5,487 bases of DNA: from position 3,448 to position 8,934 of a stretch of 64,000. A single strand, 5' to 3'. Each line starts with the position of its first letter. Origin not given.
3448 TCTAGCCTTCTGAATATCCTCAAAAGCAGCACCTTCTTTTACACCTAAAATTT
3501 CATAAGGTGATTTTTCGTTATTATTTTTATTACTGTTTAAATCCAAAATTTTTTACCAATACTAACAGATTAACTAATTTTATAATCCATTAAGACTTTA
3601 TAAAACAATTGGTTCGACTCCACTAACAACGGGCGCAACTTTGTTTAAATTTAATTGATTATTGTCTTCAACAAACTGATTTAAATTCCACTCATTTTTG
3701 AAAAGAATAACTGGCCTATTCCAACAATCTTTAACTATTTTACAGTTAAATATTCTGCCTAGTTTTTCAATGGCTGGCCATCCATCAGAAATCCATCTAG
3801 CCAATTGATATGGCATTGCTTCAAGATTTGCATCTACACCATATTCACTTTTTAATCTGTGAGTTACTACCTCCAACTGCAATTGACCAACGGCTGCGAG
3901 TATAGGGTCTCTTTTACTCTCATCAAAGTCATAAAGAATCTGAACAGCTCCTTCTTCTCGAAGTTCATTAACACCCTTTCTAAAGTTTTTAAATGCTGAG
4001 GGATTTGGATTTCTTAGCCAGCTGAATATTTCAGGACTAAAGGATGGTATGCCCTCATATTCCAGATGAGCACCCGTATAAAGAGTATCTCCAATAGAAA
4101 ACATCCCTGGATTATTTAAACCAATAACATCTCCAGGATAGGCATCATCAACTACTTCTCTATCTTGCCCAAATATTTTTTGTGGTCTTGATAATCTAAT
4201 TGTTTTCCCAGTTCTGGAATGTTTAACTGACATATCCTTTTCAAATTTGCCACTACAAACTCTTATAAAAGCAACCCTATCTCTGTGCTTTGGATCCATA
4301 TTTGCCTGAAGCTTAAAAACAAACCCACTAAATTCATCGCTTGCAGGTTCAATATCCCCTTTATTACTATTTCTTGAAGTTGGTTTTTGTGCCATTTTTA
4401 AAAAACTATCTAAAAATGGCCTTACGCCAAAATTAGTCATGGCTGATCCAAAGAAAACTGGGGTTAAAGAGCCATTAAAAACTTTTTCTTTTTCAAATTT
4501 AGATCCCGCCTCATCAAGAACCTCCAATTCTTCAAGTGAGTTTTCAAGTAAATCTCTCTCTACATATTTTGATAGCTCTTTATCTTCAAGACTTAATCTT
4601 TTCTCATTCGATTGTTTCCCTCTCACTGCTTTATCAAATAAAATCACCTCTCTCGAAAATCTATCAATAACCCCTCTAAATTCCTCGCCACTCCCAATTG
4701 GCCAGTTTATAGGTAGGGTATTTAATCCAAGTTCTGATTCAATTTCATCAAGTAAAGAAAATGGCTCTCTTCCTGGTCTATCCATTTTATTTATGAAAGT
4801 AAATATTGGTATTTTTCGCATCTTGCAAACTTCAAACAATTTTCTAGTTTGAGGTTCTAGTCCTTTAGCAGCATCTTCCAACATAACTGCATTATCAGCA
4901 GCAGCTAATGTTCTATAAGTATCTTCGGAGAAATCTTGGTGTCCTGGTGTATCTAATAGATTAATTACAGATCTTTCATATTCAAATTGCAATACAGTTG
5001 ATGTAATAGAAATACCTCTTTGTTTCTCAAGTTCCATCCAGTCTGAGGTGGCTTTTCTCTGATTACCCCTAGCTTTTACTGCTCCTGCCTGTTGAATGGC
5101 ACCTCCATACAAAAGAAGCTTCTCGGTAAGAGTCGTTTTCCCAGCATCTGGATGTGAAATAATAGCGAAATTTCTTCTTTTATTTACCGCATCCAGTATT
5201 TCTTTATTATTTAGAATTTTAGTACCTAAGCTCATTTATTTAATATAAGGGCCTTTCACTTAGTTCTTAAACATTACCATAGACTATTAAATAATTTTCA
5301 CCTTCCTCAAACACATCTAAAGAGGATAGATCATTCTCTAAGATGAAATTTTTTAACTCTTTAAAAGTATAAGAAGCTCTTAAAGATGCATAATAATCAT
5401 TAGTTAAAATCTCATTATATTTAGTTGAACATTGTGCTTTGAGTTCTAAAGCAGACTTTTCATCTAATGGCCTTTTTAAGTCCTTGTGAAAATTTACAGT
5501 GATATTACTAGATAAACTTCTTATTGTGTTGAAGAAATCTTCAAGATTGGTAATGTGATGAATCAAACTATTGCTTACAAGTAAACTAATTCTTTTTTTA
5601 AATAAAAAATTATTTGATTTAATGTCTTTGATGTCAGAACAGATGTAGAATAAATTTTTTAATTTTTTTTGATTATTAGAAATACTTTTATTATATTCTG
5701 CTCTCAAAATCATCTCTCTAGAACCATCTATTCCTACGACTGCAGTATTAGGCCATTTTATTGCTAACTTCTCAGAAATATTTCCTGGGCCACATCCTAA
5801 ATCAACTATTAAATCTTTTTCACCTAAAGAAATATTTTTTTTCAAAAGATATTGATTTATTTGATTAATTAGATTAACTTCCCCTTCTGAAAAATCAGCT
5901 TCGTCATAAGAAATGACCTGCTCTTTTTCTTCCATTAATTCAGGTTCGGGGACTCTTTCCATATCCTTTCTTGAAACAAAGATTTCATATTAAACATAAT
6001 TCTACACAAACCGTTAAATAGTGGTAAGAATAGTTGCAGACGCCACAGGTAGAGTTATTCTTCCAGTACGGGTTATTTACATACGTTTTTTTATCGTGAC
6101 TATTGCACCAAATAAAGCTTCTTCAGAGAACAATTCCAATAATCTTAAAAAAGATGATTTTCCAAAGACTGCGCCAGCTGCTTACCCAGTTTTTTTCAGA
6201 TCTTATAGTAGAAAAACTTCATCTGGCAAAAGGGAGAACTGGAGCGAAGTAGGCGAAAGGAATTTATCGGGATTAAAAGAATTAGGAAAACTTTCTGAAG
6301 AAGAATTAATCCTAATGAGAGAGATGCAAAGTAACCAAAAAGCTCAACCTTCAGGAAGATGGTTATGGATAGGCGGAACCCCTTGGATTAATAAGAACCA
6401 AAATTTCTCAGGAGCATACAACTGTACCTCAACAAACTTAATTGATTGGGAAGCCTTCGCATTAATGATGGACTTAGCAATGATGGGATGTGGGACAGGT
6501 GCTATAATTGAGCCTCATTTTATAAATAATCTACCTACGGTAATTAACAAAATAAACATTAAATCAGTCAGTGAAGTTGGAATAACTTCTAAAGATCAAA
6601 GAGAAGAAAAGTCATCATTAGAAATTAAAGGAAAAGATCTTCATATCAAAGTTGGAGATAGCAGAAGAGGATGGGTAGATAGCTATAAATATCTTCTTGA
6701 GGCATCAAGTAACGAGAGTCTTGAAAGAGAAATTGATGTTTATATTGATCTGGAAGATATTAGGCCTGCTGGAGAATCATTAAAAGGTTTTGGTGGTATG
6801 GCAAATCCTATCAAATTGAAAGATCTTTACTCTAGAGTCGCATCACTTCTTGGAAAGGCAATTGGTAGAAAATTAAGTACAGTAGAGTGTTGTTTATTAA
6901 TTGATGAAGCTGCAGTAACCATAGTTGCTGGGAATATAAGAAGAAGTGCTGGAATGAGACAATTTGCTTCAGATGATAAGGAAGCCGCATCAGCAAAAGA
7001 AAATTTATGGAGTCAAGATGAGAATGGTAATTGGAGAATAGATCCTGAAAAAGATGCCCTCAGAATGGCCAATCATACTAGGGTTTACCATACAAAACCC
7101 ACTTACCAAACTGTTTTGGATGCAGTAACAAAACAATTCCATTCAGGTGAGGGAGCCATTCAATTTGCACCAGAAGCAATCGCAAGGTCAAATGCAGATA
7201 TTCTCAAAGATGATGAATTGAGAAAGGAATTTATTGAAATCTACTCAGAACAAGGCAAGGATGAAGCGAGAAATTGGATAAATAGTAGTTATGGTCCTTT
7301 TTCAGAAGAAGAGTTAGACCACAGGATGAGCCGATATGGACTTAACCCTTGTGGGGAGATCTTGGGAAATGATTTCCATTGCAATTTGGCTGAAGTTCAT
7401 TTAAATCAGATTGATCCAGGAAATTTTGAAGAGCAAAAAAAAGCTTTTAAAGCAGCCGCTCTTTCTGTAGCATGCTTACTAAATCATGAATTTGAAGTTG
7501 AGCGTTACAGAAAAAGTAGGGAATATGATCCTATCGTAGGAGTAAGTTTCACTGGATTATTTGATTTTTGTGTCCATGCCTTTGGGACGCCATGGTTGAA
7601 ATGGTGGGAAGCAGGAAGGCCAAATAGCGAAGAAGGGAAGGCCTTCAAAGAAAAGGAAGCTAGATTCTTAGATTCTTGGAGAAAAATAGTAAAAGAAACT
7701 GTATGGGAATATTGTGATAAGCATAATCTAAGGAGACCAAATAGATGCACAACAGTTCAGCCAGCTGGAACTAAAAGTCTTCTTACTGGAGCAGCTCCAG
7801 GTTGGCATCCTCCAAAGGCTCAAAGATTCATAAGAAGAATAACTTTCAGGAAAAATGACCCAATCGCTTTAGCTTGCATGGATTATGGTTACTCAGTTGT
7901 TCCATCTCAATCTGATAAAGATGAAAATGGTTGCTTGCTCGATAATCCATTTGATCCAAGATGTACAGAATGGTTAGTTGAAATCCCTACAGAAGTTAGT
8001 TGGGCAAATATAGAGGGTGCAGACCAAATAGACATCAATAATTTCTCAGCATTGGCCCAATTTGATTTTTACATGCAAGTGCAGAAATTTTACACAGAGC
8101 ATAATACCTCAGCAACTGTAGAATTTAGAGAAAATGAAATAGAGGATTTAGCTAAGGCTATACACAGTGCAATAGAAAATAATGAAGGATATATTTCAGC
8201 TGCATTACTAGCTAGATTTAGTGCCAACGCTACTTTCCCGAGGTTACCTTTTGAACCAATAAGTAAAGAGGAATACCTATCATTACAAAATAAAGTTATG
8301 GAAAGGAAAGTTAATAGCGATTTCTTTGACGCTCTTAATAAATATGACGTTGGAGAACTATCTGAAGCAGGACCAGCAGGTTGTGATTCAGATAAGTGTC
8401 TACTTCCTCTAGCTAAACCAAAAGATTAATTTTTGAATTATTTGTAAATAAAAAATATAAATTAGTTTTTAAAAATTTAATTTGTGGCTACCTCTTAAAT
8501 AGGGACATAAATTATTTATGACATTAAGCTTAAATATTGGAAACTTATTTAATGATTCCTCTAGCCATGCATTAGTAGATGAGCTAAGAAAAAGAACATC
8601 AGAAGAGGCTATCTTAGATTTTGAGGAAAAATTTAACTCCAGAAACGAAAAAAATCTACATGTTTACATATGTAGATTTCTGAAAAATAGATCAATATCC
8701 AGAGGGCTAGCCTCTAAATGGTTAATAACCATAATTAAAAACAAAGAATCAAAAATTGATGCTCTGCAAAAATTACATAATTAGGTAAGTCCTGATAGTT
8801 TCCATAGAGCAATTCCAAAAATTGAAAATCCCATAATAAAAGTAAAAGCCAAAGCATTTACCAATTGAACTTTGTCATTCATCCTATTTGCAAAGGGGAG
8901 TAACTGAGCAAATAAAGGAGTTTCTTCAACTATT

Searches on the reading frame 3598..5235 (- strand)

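Call 16: search_protein_families(library=pfam, proteins=[window:3598-5235:-], max_evalue=0.001)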
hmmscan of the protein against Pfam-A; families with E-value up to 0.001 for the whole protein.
window:3598-5235:- (545 aa): 6 families
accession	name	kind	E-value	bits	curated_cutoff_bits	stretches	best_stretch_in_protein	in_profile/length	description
PF00009.33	GTP_EFTU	-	1.3e-54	185.1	26.5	1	19-283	2-187/188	Elongation factor Tu GTP binding domain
PF16658.11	RF3_C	-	1e-41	142.3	40.1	1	393-521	1-131/132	Class II release factor RF3, C-terminal domain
PF22042.2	EF-G_D2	-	1e-26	93.3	27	1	301-387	1-83/84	Elongation factor G domain 2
PF03144.31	GTP_EFTU_D2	-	4.8e-09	36.9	30.3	1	320-385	2-72/73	Elongation factor Tu domain 2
PF01926.29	MMR_HSR1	-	5.8e-06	26.8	21.9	1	23-150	2-113/113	50S ribosome-binding GTPase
PF14492.12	EFG_III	-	2.2e-05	24.8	27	1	434-472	36-74/75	Elongation Factor G, domain III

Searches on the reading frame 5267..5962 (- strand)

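Call 16: search_protein_families(library=pfam, proteins=[window:5267-5962:-], max_evalue=0.001)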
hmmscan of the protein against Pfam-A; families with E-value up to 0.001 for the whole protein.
window:5267-5962:- (231 aa): 8 families
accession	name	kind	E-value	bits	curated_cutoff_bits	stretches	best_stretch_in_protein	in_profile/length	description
PF13847.12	Methyltransf_31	-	3.7e-11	43.3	27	1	52-152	7-102/145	Methyltransferase domain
PF13649.12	Methyltransf_25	-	3.4e-10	40.9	27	1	52-149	1-91/97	Methyltransferase domain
PF08242.18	Methyltransf_12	-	7.6e-09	36.6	30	1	53-150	1-91/98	Methyltransferase domain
PF13489.12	Methyltransf_23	-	2.9e-08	34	27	1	48-171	22-128/164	Methyltransferase domain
PF08241.18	Methyltransf_11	-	1e-07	32.9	21.2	1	53-148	1-84/95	Methyltransferase domain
PF02390.23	Methyltransf_4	-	1.4e-06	28.3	24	1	50-114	3-63/173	Putative methyltransferase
PF24675.1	NpmA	-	2.8e-06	27.2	60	1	47-115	22-90/214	16S rRNA (adenine(1408)-N(1))-methyltransferase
PF05175.20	MTS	-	5.1e-05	23.4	23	1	40-98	23-81/170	Methyltransferase small domain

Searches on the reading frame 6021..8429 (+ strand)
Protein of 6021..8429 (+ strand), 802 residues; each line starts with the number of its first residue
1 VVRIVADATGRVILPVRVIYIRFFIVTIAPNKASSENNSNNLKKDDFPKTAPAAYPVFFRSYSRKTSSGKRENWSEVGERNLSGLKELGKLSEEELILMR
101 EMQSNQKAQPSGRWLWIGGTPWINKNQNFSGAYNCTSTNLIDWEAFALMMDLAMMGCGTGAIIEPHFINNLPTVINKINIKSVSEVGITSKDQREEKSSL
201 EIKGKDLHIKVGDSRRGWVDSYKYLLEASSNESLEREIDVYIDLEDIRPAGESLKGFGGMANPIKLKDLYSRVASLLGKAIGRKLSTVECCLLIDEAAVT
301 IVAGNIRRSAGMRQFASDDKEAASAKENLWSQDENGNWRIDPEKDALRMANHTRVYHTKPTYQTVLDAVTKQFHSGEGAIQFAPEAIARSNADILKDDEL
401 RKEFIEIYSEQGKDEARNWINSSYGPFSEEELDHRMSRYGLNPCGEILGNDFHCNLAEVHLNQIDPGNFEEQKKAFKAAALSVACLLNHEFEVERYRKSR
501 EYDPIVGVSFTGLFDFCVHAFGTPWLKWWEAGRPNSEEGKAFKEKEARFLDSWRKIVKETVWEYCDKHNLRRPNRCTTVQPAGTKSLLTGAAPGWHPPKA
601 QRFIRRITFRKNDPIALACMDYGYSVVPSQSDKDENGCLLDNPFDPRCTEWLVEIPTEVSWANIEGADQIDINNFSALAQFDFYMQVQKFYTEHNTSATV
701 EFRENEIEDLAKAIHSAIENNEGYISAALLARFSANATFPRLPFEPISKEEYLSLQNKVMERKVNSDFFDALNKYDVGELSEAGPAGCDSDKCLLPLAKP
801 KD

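Call 16: search_protein_families(library=pfam, proteins=[window:6021-8429:+], max_evalue=0.001)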
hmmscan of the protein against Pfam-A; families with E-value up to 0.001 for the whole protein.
window:6021-8429:+ (802 aa): 2 families
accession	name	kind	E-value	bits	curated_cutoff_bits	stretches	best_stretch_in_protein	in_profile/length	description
PF21995.1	RNR-II_ins_dom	-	8.3e-09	36.1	27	1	185-268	19-98/107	B12-dependent ribonucleotide reductase, insertion domain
PF17975.6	RNR_Alpha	-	0.00061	20.7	26.4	0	56-109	23-78/101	Ribonucleotide reductase alpha domain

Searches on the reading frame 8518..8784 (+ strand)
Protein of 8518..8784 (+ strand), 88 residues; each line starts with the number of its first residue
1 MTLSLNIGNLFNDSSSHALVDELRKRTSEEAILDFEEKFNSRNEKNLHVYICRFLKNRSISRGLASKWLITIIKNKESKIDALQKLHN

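Call 16: search_protein_families(library=pfam, proteins=[window:8518-8784:+], max_evalue=0.001)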
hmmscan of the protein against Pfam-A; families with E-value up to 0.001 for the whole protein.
window:8518-8784:+ (88 aa): 0 families

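Call 39: find_encoding_contigs(protein=window:8518-8784:+, flank=10000, max_places=10)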
Protein window:8518-8784:+ (88 aa): no gene with exactly this product is on record in the collection.
